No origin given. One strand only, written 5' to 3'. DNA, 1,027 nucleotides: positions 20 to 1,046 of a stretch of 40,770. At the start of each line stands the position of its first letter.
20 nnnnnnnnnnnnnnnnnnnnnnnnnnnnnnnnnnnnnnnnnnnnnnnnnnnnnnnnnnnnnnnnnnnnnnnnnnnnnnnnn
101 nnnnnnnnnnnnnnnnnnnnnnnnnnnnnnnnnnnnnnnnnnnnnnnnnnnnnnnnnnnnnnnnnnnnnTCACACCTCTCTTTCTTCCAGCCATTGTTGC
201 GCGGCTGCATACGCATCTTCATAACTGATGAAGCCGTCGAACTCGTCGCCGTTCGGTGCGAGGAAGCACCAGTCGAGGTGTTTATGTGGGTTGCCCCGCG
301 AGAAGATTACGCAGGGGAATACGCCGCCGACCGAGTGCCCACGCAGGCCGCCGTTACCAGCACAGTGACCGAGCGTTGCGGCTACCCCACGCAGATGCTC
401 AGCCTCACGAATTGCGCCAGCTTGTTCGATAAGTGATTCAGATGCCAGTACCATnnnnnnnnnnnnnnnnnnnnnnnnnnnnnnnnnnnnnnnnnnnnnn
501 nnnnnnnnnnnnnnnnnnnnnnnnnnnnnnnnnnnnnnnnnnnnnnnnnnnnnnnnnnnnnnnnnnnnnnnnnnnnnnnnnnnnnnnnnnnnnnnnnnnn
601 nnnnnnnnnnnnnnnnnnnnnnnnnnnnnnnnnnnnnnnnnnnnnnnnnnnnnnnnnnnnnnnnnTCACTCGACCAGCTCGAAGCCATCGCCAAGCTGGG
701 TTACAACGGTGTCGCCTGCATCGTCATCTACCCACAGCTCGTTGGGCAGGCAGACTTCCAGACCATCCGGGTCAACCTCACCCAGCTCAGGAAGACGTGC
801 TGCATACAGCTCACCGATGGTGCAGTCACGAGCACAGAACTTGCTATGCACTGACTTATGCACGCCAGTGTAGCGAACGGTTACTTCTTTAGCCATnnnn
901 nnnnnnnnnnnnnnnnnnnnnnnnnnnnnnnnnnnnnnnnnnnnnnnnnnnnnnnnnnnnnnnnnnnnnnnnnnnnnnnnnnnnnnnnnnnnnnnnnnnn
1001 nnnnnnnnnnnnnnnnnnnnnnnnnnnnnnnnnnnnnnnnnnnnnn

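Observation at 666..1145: Tandem paralogous highly acidic early proteins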

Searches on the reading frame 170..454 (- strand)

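Call 9: search_protein_families(library=phrogs, proteins=[window:170-454:-], max_evalue=0.01)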
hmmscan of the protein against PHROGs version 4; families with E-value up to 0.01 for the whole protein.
window:170-454:- (94 aa): 2 families
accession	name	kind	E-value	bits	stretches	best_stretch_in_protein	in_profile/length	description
phrog_18383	-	unknown function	2.7e-19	70.6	1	20-90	2-70/163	-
phrog_29226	-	unknown function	0.00077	20.5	1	20-88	120-184/209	-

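Call 10: search_protein_families(library=pfam, proteins=[window:170-454:-], max_evalue=1)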
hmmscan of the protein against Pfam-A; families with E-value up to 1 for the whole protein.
window:170-454:- (94 aa): 0 families

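Call 56: search_protein_families(library=padloc, proteins=[window:170-454:-], max_evalue=0.1)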
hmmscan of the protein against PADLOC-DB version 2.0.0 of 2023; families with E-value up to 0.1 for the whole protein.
window:170-454:- (94 aa): 0 families

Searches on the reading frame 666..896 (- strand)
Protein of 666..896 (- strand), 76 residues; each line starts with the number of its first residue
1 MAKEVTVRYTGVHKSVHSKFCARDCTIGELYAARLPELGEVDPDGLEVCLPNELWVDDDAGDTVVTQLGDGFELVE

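Call 9: search_protein_families(library=phrogs, proteins=[window:666-896:-], max_evalue=0.01)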
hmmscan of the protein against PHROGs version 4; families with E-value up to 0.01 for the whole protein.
window:666-896:- (76 aa): 2 families
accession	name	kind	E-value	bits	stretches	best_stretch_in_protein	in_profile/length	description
phrog_23195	-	unknown function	8.8e-16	58.8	1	21-75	25-80/80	-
phrog_17459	-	unknown function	0.0012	19.7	0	21-65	13-61/81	-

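Call 10: search_protein_families(library=pfam, proteins=[window:666-896:-], max_evalue=1)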
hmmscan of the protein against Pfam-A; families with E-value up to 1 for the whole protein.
window:666-896:- (76 aa): 1 family
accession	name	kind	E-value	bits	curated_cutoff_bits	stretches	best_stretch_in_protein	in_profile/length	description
PF10782.14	zf-C2HCIx2C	-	0.071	13.5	19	1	16-29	35-48/58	Zinc-finger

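Call 12: search_dna_similar(query=window:669-896:-, collection=phages, mode=protein, max_evalue=0.01, max_rows=60)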
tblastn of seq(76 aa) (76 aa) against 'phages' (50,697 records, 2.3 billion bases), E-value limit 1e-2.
Records with a match: 39; places in all: 40; records where one place covers at least 80% of the query: 33.
Best place of each record, by identity: 95-99% 1; 60-80% 1; <60% 37.
By first word of the organism name: Klebsiella 29; Escherichia 5; Enterobacter 4; Citrobacter 1.
By host as written in the record: Klebsiella pneumoniae 20; Escherichia coli K-12 MG1655 3; - 3; Enterobacter hormaechei 2; Klebsiella sp. 2; Klebsiella pneumoniae 07RAFM-KPN-503 2; Enterobacter cloacae 1; Klebsiella pneumoniae A106 1; and 5 more.
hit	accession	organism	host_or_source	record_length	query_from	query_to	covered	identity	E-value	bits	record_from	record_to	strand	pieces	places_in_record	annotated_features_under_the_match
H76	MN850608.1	Escherichia phage megetsur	Escherichia coli K-12 MG1655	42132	1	76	100%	97.4%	3e-43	153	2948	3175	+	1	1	hypothetical protein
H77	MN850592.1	Escherichia phage aldrigsur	Escherichia coli K-12 MG1655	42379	1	76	100%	67.1%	3e-25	101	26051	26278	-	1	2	hypothetical protein (x2)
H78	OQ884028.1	Enterobacter phage SDFMU_Pec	Enterobacter cloacae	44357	1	76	100%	58.4%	1e-15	75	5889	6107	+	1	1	hypothetical protein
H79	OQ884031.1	Enterobacter phage SDFMU_EhYP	Enterobacter hormaechei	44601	1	74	97%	54.7%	1e-16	77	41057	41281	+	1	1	hypothetical protein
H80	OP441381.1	Klebsiella phage vB_KpP_FBKp18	Klebsiella sp.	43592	1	76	100%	49.4%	4e-14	71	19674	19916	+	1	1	hypothetical protein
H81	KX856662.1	Klebsiella phage KP-Rio/2015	Klebsiella pneumoniae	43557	1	76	100%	49.4%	4e-14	70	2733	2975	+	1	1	none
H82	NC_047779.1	Klebsiella phage KP-Rio/2015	Klebsiella pneumoniae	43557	1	76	100%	49.4%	4e-14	70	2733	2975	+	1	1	none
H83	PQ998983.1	Klebsiella phage vB_KpnP_IME323-1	Klebsiella pneumoniae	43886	1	76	100%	48.1%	2e-12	66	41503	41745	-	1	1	hypothetical protein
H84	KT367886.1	Klebsiella phage Kp2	Klebsiella pneumoniae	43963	1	75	99%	47.5%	7e-13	67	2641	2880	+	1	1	hypothetical protein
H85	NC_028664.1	Klebsiella phage Kp2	Klebsiella pneumoniae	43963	1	75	99%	47.5%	7e-13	67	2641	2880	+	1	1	hypothetical protein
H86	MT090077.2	Klebsiella phage CX1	Klebsiella pneumoniae A106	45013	1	75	99%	47.5%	8e-9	55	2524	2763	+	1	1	hypothetical protein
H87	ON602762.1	Klebsiella phage VLCpiA1d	Klebsiella pneumoniae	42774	1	75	99%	46.3%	6e-10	58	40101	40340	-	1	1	hypothetical protein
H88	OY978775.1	Klebsiella phage vB_Kpn_K25PH129C1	-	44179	1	76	100%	44.4%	9e-10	58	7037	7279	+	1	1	unknown function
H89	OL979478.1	Klebsiella phage Kpn BHU1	Klebsiella pneumoniae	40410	1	76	100%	44.4%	1e-9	58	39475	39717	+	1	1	hypothetical protein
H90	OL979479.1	Klebsiella phage Kpn BHU2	Klebsiella pneumoniae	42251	1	76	100%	44.4%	1e-9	58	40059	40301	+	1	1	hypothetical protein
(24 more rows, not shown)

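Call 39: get_annotated_region(hit=H84, flank=3000)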
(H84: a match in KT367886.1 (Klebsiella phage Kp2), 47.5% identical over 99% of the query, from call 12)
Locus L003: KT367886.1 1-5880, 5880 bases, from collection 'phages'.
description: Klebsiella phage Kp2, complete genome.
organism: Klebsiella phage Kp2 (NCBI taxid 1701805)
taxonomy: Viruses; Duplodnaviria; Heunggongvirae; Uroviricota; Caudoviricetes; Autographiviridae; Slopekvirinae; Drulisvirus; Drulisvirus Kp2
host: Klebsiella pneumoniae; source: wastewater plant; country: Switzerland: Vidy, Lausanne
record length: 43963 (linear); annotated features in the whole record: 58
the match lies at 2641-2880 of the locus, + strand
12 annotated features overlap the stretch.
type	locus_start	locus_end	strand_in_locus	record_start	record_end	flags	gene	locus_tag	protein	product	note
CDS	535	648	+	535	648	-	-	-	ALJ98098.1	hypothetical protein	-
CDS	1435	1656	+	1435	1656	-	-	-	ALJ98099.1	hypothetical protein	-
CDS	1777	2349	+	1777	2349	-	-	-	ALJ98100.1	hypothetical protein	-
CDS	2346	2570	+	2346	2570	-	-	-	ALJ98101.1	hypothetical protein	-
CDS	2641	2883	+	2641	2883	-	-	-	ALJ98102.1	hypothetical protein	-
CDS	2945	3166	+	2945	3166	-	-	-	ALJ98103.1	hypothetical protein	-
CDS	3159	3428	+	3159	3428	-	-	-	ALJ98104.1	hypothetical protein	-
CDS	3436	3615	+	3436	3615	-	-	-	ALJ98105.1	hypothetical protein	-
CDS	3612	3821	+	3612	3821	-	-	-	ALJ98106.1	hypothetical protein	-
CDS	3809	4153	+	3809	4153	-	-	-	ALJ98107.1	hypothetical protein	-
CDS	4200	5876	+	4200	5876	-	-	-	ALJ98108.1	hypothetical protein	-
CDS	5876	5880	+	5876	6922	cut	-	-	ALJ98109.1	hypothetical protein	-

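Call 56: search_protein_families(library=padloc, proteins=[window:666-896:-], max_evalue=0.1)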
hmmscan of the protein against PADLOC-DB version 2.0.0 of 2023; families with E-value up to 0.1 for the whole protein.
window:666-896:- (76 aa): 1 family
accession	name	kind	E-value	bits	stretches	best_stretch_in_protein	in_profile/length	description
PDLC02259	AbiEi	-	0.044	11.2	1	22-52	66-96/191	AbiEi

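Call 77: predict_structure(alignment_id=A4)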
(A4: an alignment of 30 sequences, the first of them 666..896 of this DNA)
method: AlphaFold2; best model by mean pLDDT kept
length: 76 residues; sequences in the alignment: 30
mean_pLDDT: 96.2   pTM: 0.83
mean pLDDT of the five models: 96.2, 95.7, 95.0, 93.7, 93.0
residues with pLDDT >= 90: 74; 70-90: 2; 50-70: 0; < 50: 0
segments of 3 or more residues with pLDDT < 50: none
pLDDT, mean of each block of 10 residues (from residue 1): 96 95 98 97 95 96 96 96
secondary structure, 60 per line:
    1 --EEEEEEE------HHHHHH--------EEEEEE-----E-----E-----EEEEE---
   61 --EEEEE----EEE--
elements in order: E3-9 H16-21 E30-35 E53-57 E63-67 E72-74

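Call 81: find_homologous_proteins(query=A4, max_evalue=0.001)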
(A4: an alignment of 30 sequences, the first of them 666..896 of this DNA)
Query A4 (30 sequences) (76 aa, profile of the alignment): 28 proteins with E <= 0.001 among 577 candidates.
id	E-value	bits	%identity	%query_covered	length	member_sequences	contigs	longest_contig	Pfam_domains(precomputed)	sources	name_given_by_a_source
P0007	5.8e-27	111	97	100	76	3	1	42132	-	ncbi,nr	ncbi:hypothetical protein megetsur_10 [Escherichia phage megetsur]|nr:hypothetical protein megetsur_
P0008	4.9e-26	108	64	100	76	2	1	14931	-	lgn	-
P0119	5.5e-26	108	62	100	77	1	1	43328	-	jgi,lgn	jgi:hypothetical protein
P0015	5.2e-25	105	53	100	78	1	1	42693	-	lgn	-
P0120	1.4e-22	97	51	99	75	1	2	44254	-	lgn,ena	-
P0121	6.7e-22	95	50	100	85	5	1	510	-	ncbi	ncbi:hypothetical protein U6K69_12010, partial [Cutibacterium acnes]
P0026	1.1e-20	91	53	100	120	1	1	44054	-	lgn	-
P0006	1.4e-20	91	42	79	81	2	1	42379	-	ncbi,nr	ncbi:hypothetical protein aldrigsur_35 [Escherichia phage aldrigsur]|nr:hypothetical protein aldrigs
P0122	1.9e-20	90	53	100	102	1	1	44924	-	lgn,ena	-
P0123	3.4e-19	86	42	99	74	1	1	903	-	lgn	-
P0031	7.5e-19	85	36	100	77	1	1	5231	-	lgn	-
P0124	1.4e-18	84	35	100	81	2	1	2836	-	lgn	-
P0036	1.6e-18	84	28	93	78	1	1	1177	-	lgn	-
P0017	8.4e-18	82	32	70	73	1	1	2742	-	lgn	-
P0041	6.0e-17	79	37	70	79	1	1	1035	-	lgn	-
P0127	2.5e-14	71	27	87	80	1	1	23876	-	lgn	-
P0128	2.7e-14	70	34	89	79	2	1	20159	-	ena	-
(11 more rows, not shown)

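Call 82: find_encoding_contigs(protein=P0127, flank=6000, max_places=2)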
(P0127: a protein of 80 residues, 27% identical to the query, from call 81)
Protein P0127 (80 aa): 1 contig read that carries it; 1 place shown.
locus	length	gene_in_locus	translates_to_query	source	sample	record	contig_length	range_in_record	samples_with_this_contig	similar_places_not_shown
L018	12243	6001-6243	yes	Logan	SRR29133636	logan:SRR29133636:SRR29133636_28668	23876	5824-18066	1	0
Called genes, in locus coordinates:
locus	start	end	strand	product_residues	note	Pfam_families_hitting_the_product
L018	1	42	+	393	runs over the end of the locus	PF00657:Lipase_GDSL, PF13472:Lipase_GDSL_2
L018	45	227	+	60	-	-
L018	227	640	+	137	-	-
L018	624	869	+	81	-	PF04971:Phage_holin_2_1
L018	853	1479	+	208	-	PF00959:Phage_lysozyme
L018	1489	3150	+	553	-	PF27114:Phage_tail_beta, PF13229:Beta_helix (weak)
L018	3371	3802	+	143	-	-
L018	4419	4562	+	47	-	-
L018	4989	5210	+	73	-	-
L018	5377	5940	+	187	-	-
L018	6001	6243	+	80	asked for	-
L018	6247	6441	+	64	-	-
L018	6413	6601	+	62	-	-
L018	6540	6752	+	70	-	PF26807:Phage_T7_GP04 (weak)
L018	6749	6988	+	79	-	PF23929:DUF7267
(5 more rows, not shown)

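Call 83: find_encoding_contigs(protein=P0128, flank=6000, max_places=2)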
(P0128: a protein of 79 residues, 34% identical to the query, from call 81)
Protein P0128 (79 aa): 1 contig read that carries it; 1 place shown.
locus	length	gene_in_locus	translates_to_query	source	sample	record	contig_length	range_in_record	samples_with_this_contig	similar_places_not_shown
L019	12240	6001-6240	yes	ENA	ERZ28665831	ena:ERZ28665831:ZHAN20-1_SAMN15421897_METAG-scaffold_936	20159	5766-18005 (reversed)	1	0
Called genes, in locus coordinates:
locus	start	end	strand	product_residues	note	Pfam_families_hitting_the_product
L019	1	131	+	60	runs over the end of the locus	-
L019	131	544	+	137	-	-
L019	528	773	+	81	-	PF04971:Phage_holin_2_1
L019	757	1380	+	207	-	PF00959:Phage_lysozyme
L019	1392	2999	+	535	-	-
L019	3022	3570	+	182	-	-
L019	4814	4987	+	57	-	-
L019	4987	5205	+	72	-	-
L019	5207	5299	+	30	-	-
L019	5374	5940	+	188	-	-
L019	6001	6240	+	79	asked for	-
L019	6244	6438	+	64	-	-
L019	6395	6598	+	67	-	-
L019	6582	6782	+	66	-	-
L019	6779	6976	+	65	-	-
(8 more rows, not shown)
